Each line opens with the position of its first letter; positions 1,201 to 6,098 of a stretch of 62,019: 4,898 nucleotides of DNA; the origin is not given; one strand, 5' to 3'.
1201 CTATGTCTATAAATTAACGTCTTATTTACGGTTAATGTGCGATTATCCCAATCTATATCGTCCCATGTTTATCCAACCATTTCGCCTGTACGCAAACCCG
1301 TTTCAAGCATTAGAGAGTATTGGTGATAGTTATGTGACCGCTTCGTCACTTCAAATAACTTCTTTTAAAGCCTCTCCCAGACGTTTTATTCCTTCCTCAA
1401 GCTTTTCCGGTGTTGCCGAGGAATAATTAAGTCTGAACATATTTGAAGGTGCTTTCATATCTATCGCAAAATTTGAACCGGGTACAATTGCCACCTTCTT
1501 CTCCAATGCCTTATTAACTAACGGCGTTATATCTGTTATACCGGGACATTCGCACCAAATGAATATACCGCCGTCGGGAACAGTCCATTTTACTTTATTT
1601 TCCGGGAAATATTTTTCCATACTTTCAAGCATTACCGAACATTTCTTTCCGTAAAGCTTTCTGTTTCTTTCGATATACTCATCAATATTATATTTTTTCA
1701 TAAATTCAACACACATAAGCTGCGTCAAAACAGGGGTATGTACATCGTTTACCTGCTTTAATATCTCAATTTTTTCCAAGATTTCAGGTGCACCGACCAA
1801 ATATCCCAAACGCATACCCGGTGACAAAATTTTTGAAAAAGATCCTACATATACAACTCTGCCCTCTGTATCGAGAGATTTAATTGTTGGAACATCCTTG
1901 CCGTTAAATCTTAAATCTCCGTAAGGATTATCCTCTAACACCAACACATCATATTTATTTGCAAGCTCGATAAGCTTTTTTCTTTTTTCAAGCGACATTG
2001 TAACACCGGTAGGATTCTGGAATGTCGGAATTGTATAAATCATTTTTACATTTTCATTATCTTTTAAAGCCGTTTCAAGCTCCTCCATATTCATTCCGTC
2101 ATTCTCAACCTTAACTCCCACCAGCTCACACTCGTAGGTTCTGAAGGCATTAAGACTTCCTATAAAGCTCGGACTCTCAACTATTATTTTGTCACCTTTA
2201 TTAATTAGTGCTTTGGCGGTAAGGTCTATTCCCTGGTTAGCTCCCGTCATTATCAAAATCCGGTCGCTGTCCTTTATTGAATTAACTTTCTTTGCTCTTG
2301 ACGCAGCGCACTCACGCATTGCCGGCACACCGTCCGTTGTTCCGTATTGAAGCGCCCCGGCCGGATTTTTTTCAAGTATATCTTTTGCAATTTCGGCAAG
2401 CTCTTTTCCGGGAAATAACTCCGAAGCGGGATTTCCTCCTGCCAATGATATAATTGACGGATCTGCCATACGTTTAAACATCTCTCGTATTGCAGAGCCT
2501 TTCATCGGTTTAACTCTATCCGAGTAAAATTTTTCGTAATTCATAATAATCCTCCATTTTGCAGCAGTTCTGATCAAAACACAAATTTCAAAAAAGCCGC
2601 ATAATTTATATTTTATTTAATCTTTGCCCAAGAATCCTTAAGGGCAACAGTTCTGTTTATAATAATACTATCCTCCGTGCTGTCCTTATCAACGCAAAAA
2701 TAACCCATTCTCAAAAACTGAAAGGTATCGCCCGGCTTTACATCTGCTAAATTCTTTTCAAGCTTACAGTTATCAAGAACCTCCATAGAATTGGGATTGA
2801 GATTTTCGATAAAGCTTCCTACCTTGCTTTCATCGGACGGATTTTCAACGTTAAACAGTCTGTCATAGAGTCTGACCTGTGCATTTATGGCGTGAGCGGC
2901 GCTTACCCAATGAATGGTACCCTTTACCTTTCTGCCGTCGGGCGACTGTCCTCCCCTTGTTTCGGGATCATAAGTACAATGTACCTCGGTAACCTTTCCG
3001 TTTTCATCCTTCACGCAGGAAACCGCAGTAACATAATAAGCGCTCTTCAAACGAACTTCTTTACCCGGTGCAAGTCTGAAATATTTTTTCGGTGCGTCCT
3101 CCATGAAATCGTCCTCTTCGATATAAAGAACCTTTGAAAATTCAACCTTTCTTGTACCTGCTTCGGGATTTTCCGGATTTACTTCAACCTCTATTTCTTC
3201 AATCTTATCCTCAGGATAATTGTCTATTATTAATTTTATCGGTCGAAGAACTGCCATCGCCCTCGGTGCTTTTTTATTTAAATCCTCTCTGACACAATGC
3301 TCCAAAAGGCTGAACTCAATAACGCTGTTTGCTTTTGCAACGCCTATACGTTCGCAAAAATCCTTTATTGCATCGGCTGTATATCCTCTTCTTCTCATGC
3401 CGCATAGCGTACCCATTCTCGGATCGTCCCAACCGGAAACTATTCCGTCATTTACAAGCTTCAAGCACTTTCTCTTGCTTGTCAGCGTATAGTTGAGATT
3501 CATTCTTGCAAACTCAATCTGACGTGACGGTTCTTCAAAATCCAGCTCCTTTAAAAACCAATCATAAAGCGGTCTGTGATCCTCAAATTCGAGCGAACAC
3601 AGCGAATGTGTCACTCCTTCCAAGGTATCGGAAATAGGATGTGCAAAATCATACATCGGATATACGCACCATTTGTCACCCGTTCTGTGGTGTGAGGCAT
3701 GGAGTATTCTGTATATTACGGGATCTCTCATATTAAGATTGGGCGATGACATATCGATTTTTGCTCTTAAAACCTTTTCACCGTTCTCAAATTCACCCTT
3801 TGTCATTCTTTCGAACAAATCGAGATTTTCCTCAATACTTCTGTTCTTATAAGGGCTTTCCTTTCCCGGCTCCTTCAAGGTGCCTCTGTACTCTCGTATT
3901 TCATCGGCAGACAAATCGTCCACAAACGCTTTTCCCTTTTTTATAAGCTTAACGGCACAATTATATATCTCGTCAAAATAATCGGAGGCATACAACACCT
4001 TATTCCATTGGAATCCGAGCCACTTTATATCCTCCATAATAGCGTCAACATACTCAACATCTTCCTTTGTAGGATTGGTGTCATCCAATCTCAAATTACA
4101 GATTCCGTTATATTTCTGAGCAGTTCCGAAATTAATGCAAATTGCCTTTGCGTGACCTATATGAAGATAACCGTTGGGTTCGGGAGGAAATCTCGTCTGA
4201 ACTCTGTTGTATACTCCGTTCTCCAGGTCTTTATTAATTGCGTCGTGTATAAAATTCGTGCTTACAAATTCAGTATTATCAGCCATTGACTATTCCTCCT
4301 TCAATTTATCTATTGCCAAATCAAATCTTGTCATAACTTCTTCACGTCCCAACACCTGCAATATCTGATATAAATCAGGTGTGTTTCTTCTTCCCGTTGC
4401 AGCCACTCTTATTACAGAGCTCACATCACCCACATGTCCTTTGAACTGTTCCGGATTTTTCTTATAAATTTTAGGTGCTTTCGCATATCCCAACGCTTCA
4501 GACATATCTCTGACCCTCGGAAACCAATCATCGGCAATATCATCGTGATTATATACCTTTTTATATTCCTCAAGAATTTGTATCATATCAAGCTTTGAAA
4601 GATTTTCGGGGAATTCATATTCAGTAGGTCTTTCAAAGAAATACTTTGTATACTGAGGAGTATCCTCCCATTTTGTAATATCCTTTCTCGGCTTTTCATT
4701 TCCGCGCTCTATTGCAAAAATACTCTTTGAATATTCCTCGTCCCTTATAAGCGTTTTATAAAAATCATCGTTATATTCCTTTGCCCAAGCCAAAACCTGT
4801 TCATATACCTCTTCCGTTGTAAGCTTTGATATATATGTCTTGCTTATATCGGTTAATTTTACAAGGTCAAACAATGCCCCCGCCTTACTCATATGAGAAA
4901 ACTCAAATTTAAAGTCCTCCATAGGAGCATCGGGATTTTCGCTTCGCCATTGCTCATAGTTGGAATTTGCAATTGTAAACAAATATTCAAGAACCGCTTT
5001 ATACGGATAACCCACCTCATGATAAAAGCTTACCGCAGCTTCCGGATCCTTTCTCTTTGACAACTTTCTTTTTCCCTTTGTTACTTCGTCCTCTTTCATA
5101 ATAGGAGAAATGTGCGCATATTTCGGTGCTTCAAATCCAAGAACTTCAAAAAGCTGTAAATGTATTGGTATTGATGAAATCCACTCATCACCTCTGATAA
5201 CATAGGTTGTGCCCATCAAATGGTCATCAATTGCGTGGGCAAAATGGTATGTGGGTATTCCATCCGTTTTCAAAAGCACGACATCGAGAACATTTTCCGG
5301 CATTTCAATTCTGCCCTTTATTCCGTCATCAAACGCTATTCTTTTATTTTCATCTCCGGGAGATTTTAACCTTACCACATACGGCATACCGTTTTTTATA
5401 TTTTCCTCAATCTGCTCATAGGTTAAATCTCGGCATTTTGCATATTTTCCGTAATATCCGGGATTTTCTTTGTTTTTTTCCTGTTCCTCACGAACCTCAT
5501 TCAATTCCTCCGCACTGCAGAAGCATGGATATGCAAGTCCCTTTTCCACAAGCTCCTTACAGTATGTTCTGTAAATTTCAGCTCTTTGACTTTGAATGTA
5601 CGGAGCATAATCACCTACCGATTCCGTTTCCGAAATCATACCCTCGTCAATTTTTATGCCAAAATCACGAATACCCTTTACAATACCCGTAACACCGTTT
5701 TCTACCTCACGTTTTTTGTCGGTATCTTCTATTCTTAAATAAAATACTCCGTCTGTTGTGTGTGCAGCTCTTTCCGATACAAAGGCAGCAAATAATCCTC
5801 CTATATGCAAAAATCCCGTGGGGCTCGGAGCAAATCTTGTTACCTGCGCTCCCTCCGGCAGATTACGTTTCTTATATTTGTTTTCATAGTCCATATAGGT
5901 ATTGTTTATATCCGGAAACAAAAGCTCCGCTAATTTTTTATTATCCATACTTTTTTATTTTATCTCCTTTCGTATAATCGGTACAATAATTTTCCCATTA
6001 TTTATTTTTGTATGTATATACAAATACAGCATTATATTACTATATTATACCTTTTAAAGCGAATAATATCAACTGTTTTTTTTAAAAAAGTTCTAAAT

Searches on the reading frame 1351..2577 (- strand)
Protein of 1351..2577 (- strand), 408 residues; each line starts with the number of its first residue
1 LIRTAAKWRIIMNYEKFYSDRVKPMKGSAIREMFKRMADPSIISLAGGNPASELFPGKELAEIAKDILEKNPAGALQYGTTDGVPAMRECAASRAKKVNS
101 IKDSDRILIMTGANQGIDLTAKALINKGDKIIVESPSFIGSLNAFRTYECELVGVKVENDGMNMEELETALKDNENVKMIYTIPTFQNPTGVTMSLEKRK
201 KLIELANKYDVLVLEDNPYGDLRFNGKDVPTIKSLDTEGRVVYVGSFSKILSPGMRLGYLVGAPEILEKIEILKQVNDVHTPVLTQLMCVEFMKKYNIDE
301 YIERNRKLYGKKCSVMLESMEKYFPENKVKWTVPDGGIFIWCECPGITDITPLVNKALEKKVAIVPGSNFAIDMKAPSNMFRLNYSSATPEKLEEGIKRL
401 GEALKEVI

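Call 44: search_protein_families(library=pfam, proteins=[window:1351-2577:-], max_evalue=0.00001)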
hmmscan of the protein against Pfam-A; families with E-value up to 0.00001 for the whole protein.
window:1351-2577:- (408 aa): 2 families
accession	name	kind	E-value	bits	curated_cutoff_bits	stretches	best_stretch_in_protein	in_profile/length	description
PF00155.27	Aminotran_1_2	-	4.9e-42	144.8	19.7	1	45-400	6-361/361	Aminotransferase class I and II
PF12897.13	Asp_aminotransf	-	1.2e-17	64.3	27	1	115-342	110-347/421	Aspartate amino-transferase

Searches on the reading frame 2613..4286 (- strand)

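Call 44: search_protein_families(library=pfam, proteins=[window:2613-4286:-], max_evalue=0.00001)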
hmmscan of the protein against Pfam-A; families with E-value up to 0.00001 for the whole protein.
window:2613-4286:- (557 aa): 3 families
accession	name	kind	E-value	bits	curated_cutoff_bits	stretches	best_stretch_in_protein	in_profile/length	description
PF00749.27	tRNA-synt_1c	-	3.8e-111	371.4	23.4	1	29-337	2-313/314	tRNA synthetases class I (E and Q), catalytic domain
PF03950.23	tRNA-synt_1c_C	-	1.2e-30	106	23.9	1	340-440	1-91/91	tRNA synthetases class I (E and Q), anti-codon binding domain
PF20974.2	tRNA-synt_1c_C2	-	6.7e-25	88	23.9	1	457-533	1-69/69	tRNA synthetases class I (E and Q), anti-codon binding domain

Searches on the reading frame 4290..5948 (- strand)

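Call 44: search_protein_families(library=pfam, proteins=[window:4290-5948:-], max_evalue=0.00001)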
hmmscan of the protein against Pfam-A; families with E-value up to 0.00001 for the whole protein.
window:4290-5948:- (552 aa): 2 families
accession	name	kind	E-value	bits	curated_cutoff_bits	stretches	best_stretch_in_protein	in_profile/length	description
PF00749.27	tRNA-synt_1c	-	9.3e-73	245.3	23.4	1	36-327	3-276/314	tRNA synthetases class I (E and Q), catalytic domain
PF19269.4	Anticodon_2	-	2.8e-09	37.9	23.6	1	424-546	27-141/141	Anticodon binding domain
